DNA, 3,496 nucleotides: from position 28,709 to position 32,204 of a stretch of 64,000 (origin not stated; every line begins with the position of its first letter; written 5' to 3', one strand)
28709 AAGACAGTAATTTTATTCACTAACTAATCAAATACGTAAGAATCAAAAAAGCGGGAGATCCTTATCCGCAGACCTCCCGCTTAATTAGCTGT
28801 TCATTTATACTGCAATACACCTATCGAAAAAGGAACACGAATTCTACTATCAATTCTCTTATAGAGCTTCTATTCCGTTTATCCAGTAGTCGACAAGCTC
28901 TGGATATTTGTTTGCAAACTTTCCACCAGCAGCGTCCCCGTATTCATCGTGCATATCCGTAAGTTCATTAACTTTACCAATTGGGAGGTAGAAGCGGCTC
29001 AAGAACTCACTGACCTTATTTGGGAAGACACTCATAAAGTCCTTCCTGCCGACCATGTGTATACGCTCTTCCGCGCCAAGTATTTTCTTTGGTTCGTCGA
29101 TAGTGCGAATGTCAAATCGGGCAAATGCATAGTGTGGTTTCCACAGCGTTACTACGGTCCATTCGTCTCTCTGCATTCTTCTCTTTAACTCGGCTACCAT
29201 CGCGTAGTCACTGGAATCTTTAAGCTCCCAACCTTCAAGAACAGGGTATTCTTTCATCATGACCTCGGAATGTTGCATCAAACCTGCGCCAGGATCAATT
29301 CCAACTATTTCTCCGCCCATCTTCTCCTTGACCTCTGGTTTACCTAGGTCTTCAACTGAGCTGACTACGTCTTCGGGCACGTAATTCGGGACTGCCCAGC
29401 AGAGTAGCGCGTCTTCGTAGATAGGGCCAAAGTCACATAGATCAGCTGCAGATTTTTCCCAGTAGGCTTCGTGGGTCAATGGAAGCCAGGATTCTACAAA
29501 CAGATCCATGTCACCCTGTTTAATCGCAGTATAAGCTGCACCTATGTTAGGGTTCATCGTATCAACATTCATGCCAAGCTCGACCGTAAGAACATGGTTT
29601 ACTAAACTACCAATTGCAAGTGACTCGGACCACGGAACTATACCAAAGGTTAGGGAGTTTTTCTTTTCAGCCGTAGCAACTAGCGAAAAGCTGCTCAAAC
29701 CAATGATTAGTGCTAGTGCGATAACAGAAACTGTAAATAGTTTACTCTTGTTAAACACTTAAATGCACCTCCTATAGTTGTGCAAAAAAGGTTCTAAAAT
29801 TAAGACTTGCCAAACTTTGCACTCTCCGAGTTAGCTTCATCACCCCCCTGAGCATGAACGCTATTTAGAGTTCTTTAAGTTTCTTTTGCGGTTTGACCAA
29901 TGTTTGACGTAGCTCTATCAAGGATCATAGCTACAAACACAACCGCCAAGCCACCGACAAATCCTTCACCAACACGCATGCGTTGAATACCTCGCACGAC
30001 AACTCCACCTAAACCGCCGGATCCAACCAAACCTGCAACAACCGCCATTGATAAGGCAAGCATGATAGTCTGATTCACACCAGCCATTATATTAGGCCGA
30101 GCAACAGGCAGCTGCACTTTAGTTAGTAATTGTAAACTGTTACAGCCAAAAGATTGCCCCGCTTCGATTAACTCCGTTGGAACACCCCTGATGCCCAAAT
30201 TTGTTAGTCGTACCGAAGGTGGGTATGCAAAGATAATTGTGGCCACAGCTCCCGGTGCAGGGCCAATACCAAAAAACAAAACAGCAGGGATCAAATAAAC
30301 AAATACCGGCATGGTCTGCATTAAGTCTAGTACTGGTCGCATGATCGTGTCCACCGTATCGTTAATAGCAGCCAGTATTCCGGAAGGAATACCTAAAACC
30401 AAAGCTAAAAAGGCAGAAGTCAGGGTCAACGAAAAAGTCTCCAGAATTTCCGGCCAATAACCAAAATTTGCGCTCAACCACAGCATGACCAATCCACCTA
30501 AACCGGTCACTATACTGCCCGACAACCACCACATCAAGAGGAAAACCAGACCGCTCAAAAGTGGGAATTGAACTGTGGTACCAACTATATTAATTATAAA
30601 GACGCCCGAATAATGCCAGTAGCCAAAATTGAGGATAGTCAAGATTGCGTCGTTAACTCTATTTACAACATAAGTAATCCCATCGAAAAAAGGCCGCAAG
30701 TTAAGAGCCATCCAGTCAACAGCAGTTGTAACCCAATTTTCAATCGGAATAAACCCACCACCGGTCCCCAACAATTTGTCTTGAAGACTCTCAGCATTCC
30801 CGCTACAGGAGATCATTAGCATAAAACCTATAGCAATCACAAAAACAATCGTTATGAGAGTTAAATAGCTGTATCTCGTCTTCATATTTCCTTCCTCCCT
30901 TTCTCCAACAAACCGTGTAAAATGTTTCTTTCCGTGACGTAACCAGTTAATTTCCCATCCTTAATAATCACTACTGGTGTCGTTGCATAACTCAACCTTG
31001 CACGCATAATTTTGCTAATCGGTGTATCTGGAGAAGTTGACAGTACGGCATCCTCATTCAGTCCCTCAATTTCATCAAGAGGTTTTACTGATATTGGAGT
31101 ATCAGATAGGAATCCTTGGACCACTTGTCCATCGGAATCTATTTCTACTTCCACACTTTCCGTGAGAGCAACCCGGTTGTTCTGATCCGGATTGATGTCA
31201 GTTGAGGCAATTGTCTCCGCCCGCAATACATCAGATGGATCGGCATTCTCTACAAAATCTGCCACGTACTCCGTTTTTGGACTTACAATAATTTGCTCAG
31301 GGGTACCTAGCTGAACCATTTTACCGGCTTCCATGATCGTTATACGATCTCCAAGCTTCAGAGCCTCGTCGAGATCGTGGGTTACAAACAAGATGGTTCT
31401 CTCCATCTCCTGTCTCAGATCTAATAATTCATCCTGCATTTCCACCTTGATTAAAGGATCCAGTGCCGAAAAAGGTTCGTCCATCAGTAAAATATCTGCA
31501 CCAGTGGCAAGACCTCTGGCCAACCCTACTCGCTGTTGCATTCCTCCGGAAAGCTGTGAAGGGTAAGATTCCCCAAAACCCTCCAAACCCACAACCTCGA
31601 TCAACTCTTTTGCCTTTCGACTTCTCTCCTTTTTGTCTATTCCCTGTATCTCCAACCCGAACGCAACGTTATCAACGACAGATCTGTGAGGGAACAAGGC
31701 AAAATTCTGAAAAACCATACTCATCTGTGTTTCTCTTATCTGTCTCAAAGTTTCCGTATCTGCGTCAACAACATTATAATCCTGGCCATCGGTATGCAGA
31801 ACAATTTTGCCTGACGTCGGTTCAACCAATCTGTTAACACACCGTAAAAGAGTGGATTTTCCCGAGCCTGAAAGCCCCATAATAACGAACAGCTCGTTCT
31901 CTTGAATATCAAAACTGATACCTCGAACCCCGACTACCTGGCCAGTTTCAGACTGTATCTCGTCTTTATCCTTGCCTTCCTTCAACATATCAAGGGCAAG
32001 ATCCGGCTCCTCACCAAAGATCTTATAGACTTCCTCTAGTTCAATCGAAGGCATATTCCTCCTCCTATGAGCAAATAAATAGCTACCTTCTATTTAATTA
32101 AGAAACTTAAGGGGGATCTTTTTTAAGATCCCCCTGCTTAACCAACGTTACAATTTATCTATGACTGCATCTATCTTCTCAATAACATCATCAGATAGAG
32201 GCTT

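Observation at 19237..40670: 21-kb single-strand cluster linking quaternary-amine uptake, B12 demethylation, folate C1 oxidation and glycine cleavage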

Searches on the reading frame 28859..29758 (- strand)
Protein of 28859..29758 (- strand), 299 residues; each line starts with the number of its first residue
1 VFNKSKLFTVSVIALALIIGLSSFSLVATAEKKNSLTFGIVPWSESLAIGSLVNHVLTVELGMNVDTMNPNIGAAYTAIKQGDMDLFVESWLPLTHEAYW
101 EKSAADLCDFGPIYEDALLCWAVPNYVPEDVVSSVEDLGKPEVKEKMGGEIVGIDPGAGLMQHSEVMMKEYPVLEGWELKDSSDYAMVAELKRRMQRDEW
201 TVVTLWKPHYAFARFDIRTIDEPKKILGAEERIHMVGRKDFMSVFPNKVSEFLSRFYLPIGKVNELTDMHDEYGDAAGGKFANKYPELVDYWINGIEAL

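Call 3: search_protein_families(library=pfam, proteins=[window:28859-29758:-])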
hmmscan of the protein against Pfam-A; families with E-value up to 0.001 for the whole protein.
window:28859-29758:- (299 aa): 1 family
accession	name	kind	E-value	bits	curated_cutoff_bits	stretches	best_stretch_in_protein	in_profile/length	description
PF04069.17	OpuAC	-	1.7e-52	179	21.2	1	35-275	2-245/257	Substrate binding domain of ABC-type glycine betaine transport system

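Call 49: search_protein_families(library=ncbifam, proteins=[window:28859-29758:-], max_evalue=0.00001)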
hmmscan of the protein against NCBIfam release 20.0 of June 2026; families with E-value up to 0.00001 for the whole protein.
window:28859-29758:- (299 aa): 2 families
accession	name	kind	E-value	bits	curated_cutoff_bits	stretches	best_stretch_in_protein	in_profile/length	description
TIGR03414.1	ABC_choline_bnd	subfamily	1.5e-29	103.2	379.05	1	30-298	5-277/291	choline ABC transporter substrate-binding protein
NF008334.0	PRK11119.1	equivalog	6.5e-07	28.7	215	0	42-210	37-213/331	glycine betaine/L-proline ABC transporter substrate-binding protein ProX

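Call 63: search_solved_structures(query=window:28859-29758:-, max_evalue=0.001)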
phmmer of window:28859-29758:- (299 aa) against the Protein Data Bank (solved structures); distinct sequences matched with E-value up to 0.001: 5.
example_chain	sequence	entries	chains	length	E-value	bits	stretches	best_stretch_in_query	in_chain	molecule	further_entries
3tmg_A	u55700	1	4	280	2.5e-33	119.1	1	33-293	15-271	Glycine betaine, L-proline ABC transporter, glycine/betaine/L-proline-binding protein (Pro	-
2b4l_A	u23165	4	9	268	4.8e-33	118.1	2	144-297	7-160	Glycine betaine-binding protein | Glycine betaine ABC transport system glycine betaine-binding protein OpuAC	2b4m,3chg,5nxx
7ahc_A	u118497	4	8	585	1.6e-28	103.3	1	12-258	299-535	ABC transporter permease subunit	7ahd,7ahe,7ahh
3l6g_A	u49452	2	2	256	1.2e-26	97.1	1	42-258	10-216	Betaine ABC transporter permease and substrate binding protein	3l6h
2reg_A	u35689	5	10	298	9.3e-11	45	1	33-296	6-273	PUTATIVE GLYCINE BETAINE-BINDING ABC TRANSPORTER PROTEIN | PUTATIVE GLYCINE BETAINE ABC TRANSPORTER PROTEIN | Putative choline ABC transporter, periplasmic solu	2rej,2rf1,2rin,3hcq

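Call 83: search_solved_structures(query=window:28859-29758:-, max_evalue=1e-25, show_alignments=3)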
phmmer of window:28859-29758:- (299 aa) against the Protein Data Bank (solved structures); distinct sequences matched with E-value up to 1e-25: 4.
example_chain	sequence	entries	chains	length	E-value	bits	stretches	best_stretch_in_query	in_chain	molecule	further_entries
3tmg_A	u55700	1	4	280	2.5e-33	119.1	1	33-293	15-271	Glycine betaine, L-proline ABC transporter, glycine/betaine/L-proline-binding protein (Pro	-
2b4l_A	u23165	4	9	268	4.8e-33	118.1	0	144-297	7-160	Glycine betaine-binding protein | Glycine betaine ABC transport system glycine betaine-binding protein OpuAC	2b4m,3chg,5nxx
7ahc_A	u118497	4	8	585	1.6e-28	103.3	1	12-258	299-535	ABC transporter permease subunit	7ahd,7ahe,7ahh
3l6g_A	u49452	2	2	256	1.2e-26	97.1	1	42-258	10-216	Betaine ABC transporter permease and substrate binding protein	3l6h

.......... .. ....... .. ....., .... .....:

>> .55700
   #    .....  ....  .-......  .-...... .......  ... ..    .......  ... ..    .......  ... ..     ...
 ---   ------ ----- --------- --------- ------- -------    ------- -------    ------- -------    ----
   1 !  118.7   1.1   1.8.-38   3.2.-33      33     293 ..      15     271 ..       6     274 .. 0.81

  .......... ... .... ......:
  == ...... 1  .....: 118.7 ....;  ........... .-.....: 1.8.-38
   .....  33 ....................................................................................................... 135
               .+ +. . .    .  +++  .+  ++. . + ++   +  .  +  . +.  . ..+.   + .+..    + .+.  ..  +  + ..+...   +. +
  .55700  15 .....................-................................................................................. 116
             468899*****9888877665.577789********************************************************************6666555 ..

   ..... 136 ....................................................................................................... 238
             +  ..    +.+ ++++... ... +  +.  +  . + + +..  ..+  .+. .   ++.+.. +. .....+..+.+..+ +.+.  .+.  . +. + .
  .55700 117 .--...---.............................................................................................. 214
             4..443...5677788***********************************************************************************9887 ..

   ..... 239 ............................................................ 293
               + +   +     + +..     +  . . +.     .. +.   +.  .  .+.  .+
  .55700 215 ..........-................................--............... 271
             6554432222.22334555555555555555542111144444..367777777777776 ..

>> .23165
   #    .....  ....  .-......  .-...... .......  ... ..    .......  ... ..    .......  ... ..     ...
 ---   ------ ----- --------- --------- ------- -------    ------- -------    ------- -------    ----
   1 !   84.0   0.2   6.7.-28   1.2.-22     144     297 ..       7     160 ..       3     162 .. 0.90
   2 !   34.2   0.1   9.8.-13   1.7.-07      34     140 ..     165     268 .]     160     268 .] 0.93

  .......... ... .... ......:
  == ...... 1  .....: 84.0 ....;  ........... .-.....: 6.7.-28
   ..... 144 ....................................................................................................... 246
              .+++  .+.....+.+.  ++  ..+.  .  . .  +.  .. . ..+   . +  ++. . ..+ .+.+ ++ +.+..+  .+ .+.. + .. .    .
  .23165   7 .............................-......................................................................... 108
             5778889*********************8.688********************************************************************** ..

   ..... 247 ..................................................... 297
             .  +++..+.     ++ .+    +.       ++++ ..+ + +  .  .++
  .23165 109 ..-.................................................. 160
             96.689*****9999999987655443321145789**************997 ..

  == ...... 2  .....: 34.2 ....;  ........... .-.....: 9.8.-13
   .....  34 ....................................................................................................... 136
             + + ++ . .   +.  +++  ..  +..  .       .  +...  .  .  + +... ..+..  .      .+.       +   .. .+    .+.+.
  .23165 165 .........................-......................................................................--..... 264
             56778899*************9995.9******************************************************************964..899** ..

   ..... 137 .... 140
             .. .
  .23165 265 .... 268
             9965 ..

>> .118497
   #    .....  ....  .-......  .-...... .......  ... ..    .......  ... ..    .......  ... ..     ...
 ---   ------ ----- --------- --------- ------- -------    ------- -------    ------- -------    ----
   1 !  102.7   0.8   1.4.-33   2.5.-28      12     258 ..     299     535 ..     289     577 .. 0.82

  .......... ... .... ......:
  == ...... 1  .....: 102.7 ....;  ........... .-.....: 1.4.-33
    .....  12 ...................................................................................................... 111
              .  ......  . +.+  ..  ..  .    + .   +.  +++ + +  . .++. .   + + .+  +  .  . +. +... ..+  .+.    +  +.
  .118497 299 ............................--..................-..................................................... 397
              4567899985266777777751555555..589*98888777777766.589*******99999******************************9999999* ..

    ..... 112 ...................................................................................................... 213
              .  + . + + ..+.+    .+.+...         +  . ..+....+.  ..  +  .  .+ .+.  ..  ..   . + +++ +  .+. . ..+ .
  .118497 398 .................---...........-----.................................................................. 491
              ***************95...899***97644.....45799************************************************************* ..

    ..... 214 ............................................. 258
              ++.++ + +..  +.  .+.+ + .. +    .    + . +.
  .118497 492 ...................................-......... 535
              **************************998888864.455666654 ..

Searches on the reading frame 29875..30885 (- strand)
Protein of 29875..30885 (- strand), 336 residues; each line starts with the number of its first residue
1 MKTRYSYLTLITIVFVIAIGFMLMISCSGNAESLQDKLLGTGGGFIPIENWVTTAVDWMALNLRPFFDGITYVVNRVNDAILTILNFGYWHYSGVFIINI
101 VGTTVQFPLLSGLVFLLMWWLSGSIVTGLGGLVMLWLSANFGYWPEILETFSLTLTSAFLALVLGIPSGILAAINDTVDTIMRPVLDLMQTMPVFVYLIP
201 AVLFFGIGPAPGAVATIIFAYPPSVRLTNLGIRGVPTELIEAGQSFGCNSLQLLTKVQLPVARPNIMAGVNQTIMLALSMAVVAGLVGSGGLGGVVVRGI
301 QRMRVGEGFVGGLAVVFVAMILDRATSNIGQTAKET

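Call 3: search_protein_families(library=pfam, proteins=[window:29875-30885:-])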
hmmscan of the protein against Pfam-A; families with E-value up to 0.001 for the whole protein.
window:29875-30885:- (336 aa): 1 family
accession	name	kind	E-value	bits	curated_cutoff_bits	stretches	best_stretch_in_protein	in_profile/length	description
PF00528.27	BPD_transp_1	-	6.5e-24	85.1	26.4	1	165-322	1-167/184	Binding-protein-dependent transport system inner membrane component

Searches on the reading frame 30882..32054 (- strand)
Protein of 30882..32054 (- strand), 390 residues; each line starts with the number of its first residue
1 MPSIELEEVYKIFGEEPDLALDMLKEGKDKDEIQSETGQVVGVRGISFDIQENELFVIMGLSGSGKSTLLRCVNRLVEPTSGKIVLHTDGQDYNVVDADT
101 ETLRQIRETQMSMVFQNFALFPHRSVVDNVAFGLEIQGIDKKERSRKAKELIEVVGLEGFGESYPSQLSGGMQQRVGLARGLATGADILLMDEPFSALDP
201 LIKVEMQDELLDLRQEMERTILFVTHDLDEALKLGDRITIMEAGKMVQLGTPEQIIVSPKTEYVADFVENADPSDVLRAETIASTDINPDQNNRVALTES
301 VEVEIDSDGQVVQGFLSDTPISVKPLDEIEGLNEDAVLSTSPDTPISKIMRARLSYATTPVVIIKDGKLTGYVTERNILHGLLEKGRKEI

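Call 4: search_protein_families(library=pfam, proteins=[window:30882-32054:-])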
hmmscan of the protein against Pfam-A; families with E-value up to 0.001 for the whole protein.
window:30882-32054:- (390 aa): 6 families
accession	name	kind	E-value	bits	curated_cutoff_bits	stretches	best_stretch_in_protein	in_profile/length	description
PF00005.33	ABC_tran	-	9.5e-32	110.9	25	1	44-195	2-136/137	ABC transporter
PF13304.12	AAA_21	-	3.1e-07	31.2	27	0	165-227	235-299/304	AAA domain, putative AbiEii toxin, Type IV TA system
PF09818.15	ABC_ATPase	-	1.5e-05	24.6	23.2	0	167-247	157-235/283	P-loop domain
PF00571.33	CBS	-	0.00017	22.3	24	1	337-383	9-56/57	CBS domain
PF13555.12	AAA_29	-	0.00035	20.7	27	1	47-81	16-50/61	P-loop containing region of AAA domain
PF13191.12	AAA_16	-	0.00042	21.3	32.6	0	54-91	25-64/167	AAA ATPase domain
